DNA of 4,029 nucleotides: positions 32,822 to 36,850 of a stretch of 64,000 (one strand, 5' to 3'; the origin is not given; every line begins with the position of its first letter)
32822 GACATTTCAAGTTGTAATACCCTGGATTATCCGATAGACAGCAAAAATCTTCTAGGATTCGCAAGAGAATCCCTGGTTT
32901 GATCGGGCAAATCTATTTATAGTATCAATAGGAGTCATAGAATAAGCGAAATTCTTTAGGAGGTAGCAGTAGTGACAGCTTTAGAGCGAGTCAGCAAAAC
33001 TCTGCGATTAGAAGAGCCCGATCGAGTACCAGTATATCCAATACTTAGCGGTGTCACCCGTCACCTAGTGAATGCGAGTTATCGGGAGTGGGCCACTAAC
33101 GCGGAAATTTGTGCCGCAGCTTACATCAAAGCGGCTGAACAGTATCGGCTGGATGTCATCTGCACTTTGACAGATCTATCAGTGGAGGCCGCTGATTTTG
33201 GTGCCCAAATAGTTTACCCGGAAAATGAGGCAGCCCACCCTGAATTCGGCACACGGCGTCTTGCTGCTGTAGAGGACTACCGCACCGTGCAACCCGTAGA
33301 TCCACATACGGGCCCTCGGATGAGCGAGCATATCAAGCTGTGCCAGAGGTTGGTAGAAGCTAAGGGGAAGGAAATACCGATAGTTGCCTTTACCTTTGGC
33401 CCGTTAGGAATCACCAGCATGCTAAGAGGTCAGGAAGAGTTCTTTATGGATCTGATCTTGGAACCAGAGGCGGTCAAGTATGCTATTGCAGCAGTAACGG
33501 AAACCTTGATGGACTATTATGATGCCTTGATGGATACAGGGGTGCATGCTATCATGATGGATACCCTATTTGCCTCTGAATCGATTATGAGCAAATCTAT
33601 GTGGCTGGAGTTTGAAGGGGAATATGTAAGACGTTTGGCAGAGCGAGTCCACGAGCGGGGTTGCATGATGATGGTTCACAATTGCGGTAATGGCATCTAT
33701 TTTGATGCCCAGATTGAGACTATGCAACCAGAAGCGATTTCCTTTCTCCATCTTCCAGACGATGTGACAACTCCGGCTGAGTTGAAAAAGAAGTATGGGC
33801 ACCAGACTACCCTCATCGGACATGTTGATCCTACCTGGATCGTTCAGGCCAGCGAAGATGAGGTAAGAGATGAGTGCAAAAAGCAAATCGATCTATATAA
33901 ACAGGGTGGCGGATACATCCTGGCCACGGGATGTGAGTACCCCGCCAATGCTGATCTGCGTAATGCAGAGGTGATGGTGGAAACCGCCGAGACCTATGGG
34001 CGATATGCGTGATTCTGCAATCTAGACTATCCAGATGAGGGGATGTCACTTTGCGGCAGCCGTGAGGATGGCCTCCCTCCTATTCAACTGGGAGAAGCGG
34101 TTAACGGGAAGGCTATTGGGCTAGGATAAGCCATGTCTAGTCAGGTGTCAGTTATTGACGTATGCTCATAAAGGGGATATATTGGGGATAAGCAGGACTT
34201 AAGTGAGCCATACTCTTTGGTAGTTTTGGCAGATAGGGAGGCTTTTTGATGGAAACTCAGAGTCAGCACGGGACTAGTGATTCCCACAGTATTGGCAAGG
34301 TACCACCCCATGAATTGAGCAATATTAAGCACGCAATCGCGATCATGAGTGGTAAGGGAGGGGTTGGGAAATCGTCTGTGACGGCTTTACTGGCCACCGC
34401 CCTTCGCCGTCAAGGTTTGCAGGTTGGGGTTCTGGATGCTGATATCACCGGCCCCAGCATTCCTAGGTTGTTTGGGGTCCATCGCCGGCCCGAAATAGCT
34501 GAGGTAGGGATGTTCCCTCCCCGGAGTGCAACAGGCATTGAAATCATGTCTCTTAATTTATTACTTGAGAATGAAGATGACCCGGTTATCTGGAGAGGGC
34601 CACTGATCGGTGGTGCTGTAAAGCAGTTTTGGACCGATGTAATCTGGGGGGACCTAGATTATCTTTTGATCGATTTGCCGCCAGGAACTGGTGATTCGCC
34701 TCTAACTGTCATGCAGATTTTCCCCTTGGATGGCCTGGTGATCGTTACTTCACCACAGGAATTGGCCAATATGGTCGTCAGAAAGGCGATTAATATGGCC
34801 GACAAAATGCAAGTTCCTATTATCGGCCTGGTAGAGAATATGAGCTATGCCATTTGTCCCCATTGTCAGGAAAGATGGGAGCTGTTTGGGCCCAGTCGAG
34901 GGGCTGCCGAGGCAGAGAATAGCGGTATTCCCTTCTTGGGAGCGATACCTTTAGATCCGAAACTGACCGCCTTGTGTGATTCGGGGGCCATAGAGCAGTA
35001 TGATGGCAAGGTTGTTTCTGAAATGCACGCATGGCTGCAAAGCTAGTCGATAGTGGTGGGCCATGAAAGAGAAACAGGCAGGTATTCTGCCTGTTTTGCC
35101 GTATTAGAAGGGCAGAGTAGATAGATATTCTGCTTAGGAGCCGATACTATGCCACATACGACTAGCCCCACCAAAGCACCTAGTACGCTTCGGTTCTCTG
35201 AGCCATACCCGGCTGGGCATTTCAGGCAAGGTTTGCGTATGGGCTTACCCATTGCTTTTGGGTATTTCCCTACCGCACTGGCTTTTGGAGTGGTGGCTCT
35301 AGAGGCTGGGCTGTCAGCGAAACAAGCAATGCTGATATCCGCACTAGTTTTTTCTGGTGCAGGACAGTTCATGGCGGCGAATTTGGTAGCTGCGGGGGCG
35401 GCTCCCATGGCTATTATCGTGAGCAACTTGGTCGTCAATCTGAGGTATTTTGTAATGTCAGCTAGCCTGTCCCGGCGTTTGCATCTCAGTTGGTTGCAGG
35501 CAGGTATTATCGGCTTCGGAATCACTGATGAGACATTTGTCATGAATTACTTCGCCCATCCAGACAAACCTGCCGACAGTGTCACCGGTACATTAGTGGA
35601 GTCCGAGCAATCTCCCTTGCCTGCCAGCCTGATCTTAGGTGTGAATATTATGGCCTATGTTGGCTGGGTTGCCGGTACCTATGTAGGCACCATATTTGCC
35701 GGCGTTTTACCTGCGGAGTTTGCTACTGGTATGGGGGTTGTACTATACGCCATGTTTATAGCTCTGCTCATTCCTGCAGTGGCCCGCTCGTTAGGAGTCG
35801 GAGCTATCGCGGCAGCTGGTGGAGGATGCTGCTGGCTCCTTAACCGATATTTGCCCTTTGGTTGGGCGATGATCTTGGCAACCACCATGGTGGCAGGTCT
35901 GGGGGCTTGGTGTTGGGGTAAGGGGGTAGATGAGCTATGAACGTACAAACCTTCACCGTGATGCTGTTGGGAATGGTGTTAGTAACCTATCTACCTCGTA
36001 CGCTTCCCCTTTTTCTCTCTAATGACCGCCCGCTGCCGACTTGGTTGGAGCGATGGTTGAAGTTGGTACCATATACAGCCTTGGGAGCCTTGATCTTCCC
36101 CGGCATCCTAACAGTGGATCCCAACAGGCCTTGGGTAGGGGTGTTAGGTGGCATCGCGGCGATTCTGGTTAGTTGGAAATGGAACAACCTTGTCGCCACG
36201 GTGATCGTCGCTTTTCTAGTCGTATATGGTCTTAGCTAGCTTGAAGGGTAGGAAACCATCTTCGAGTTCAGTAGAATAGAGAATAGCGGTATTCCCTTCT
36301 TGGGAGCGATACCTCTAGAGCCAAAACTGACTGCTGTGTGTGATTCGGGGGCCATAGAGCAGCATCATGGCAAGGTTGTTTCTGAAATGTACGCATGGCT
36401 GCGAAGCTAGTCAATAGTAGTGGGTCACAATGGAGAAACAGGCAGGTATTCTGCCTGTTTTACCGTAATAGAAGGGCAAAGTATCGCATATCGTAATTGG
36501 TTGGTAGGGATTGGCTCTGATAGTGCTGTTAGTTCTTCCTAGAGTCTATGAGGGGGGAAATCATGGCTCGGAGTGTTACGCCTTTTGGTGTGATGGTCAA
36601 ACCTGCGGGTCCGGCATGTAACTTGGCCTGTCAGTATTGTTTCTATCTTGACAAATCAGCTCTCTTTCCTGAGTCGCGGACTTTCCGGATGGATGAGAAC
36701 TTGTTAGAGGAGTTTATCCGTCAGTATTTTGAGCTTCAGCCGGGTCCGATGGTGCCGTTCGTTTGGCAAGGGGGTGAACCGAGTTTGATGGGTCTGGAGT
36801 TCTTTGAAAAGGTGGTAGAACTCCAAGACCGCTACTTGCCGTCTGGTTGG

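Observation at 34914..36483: azlCD exporter cassette bracketed by diverged 206-bp direct repeats; the downstream repeat is a relic 3' fragment of an mrp/apbC paralog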

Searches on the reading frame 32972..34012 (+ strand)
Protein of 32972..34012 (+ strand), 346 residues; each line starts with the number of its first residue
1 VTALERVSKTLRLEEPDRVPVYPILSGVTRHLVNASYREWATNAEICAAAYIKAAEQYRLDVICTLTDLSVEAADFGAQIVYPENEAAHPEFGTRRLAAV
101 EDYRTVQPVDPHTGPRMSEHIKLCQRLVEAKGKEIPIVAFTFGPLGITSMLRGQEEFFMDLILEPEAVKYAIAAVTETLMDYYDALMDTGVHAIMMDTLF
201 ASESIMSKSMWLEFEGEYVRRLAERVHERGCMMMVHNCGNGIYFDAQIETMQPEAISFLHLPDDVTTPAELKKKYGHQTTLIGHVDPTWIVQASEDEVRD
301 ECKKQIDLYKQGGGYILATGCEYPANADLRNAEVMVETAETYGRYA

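Call 38: search_protein_families(library=ncbifam, proteins=[window:32972-34012:+], max_evalue=0.00001)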
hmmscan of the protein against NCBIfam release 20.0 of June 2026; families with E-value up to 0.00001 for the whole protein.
window:32972-34012:+ (346 aa): 5 families
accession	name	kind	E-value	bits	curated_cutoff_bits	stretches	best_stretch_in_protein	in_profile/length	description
NF004889.0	PRK06252.1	subfamily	1.1e-41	142.9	244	1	2-342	5-336/340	methylcobalamin:coenzyme M methyltransferase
TIGR01463.1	mtaA_cmuA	subfamily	1e-29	103.9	235.4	1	1-341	3-337/340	MtaA/CmuA family methyltransferase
NF040654.1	MtaA_Meth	equivalog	2.7e-28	98.9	400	1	1-342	1-335/337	methylcobamide:CoM methyltransferase MtaA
NF041608.1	methylcob_mtaseMtbA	equivalog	1.2e-25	90.4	600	1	2-342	5-337/339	methylcobamide:CoM methyltransferase MtbA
TIGR01464.1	hemE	equivalog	1.8e-16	60.1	302.95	1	37-339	39-336/338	uroporphyrinogen decarboxylase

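Call 46: find_encoding_contigs(protein=window:32972-34012:+, flank=6000, max_places=10)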
Protein window:32972-34012:+ (346 aa): 4 contigs read that carry it; 2 places shown.
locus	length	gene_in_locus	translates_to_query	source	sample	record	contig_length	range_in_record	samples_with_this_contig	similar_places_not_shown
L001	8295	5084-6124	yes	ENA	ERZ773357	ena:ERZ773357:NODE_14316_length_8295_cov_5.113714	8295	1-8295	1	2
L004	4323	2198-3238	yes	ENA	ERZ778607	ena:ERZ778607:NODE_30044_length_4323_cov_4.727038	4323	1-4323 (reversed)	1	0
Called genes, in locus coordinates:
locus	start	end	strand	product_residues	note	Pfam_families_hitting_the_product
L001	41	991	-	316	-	PF01408:GFO_IDH_MocA, PF03447:NAD_binding_3 (weak), PF03807:F420_oxidored (weak), PF22725:GFO_IDH_MocA_C3, PF02894:GFO_IDH_MocA_C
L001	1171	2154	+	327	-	PF01263:Aldose_epim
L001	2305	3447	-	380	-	PF04932:Wzy_C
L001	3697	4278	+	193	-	PF00924:MS_channel_2nd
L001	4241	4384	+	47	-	-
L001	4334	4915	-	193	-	-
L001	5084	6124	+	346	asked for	PF01208:URO-D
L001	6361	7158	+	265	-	PF10609:ParA, PF01656:CbiA, PF09140:MipZ (weak), PF13614:AAA_31 (faint)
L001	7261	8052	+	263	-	PF03591:AzlC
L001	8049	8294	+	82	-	?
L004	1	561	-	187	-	?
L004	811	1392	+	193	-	PF00924:MS_channel_2nd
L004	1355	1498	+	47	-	-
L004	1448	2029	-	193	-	-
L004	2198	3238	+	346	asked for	PF01208:URO-D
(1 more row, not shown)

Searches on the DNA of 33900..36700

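Call 24: search_rna_families(source=window, start=33900, end=36700, threshold=evalue, max_evalue=5)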
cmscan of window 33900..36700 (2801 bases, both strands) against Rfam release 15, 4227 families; matches with E-value up to 5: 2.
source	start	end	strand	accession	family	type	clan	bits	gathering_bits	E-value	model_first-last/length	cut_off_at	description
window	35058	35155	+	RF01420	snoR113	Gene; snRNA; snoRNA; CD-box;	-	18.2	47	1.7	1-103/103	no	Small nucleolar RNA snoR113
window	36560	36684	+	RF02175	SMAD5-AS1_3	Gene; lncRNA;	-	16.3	60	1.6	1-125/125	no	SMAD5 antisense RNA 1 conserved region 3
